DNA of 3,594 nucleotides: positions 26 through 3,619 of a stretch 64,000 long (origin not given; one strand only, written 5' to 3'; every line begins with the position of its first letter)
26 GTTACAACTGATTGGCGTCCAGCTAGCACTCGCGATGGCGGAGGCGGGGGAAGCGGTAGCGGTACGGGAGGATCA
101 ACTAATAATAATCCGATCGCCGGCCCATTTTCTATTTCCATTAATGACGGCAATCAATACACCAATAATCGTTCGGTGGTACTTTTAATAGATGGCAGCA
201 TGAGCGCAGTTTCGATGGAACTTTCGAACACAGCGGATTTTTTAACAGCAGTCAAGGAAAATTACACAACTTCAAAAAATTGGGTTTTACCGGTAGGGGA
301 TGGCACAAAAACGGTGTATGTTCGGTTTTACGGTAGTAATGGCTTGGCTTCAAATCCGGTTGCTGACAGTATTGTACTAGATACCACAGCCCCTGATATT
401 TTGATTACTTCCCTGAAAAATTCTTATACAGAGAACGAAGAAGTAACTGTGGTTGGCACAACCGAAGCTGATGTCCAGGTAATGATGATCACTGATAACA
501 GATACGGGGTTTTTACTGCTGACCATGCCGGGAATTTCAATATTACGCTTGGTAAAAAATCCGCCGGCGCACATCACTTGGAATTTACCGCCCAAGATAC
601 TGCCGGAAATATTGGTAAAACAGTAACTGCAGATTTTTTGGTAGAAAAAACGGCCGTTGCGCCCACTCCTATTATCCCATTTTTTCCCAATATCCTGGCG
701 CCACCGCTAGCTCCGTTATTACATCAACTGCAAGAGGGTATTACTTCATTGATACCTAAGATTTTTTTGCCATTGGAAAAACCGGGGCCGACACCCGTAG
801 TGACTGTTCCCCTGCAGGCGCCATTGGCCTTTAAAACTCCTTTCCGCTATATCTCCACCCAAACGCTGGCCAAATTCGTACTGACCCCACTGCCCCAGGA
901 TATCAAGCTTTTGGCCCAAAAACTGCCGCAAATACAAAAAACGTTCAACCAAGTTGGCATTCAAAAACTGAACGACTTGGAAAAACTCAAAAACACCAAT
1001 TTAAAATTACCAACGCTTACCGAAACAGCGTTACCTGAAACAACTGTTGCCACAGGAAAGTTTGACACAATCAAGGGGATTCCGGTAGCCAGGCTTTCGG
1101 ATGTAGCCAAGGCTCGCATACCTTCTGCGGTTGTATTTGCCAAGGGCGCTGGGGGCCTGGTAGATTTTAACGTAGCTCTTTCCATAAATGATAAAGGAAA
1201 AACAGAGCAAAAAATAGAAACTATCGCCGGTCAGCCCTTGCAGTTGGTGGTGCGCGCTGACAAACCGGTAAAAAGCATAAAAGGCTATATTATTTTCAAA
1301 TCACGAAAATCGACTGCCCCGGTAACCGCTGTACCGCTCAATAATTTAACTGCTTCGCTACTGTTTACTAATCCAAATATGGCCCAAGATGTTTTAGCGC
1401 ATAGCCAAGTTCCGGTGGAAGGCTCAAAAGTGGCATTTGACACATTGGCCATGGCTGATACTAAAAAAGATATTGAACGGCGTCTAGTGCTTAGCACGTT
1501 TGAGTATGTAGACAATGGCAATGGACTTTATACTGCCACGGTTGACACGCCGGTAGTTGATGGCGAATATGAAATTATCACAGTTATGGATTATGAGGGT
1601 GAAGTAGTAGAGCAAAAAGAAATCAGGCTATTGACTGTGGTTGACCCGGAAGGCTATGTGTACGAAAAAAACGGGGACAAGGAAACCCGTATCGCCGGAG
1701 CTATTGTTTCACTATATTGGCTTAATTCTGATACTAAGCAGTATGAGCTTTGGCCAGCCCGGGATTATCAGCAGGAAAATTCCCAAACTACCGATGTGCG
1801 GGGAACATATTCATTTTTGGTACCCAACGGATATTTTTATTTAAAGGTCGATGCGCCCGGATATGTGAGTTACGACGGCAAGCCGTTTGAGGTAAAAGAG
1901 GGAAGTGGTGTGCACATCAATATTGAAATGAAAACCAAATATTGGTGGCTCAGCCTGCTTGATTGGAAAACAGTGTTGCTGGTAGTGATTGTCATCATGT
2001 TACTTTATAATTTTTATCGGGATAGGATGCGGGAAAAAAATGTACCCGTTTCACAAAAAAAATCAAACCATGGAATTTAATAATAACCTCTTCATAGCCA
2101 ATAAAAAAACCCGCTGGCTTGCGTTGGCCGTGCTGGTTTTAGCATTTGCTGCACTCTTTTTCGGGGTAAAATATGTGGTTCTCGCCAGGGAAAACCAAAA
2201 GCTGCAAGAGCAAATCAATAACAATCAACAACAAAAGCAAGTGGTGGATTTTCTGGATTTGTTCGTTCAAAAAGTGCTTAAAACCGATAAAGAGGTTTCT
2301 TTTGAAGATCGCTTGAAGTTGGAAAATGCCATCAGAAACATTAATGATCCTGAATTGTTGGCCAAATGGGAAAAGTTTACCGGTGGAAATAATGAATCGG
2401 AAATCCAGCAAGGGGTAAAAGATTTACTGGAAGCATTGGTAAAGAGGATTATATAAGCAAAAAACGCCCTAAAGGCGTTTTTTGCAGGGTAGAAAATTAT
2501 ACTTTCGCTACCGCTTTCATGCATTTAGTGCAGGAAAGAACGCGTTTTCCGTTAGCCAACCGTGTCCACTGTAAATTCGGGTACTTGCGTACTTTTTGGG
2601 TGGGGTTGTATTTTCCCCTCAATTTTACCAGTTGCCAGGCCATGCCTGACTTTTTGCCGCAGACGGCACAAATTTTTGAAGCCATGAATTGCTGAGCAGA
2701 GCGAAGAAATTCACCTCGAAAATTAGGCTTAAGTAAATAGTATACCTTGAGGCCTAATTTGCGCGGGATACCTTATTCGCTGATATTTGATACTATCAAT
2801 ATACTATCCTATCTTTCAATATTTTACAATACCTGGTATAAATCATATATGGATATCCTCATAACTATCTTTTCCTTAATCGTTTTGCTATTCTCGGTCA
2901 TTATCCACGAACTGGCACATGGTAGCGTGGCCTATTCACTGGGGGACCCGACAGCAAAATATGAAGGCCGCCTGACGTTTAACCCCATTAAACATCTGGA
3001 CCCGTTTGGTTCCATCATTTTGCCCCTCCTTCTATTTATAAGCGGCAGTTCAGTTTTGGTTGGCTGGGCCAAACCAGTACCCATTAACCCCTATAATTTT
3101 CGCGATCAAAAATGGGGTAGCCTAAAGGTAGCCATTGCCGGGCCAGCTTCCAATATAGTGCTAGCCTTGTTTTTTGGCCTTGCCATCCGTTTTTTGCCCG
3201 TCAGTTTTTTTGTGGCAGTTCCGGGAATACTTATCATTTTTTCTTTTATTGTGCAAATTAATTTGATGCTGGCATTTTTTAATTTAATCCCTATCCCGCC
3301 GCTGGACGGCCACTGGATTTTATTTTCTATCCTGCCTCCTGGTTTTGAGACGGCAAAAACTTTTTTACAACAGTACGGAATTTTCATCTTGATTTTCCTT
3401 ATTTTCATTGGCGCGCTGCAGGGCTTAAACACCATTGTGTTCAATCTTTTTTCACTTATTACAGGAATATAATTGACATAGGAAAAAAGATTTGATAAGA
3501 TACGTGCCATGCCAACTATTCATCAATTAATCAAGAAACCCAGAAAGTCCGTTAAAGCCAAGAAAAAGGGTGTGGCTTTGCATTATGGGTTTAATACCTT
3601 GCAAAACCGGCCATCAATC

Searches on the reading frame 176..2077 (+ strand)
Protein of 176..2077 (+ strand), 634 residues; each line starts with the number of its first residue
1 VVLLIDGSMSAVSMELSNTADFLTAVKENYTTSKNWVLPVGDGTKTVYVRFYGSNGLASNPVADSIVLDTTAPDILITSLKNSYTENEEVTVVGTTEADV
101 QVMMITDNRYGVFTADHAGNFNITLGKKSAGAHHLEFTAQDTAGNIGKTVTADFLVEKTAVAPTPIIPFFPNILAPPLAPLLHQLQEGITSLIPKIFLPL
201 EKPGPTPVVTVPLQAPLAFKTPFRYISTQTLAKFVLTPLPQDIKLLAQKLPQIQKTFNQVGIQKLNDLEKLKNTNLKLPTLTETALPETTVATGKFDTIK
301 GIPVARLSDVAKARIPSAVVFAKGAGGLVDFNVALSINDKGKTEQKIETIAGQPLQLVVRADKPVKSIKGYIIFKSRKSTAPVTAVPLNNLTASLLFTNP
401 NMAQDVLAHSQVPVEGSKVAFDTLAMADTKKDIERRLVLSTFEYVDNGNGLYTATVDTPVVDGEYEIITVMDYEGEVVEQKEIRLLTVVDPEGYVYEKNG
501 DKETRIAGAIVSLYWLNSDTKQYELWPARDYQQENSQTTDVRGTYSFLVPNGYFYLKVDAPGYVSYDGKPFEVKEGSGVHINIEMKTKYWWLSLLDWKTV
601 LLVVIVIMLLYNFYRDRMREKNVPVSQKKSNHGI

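Call 104: search_protein_families(library=pfam, proteins=[window:176-2077:+], max_evalue=0.001)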
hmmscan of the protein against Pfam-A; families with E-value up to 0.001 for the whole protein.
window:176-2077:+ (634 aa): 3 families
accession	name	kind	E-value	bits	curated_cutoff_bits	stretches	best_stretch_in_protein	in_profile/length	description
PF17936.7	Big_6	-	2.1e-08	34.7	27.6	1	85-151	10-78/83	Bacterial Ig domain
PF13620.12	CarboxypepD_reg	-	1.6e-07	32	32.3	1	532-586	27-82/82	Carboxypeptidase regulatory-like domain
PF19077.6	Big_13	-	7.3e-06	26.8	27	1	82-156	21-100/102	Bacterial Ig-like domain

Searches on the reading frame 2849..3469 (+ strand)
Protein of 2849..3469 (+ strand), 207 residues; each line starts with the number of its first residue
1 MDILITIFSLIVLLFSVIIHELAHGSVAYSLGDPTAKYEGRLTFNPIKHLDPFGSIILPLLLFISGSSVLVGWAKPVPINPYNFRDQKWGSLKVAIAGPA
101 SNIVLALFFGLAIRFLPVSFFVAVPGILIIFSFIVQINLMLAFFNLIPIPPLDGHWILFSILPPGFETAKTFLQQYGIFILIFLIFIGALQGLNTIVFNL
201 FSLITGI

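Call 104: search_protein_families(library=pfam, proteins=[window:2849-3469:+], max_evalue=0.001)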
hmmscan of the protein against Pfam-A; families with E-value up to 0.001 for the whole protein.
window:2849-3469:+ (207 aa): 1 family
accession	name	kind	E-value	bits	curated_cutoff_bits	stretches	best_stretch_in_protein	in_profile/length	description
PF02163.28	Peptidase_M50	-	3.8e-16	59.5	27.2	2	126-184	158-221/221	Peptidase family M50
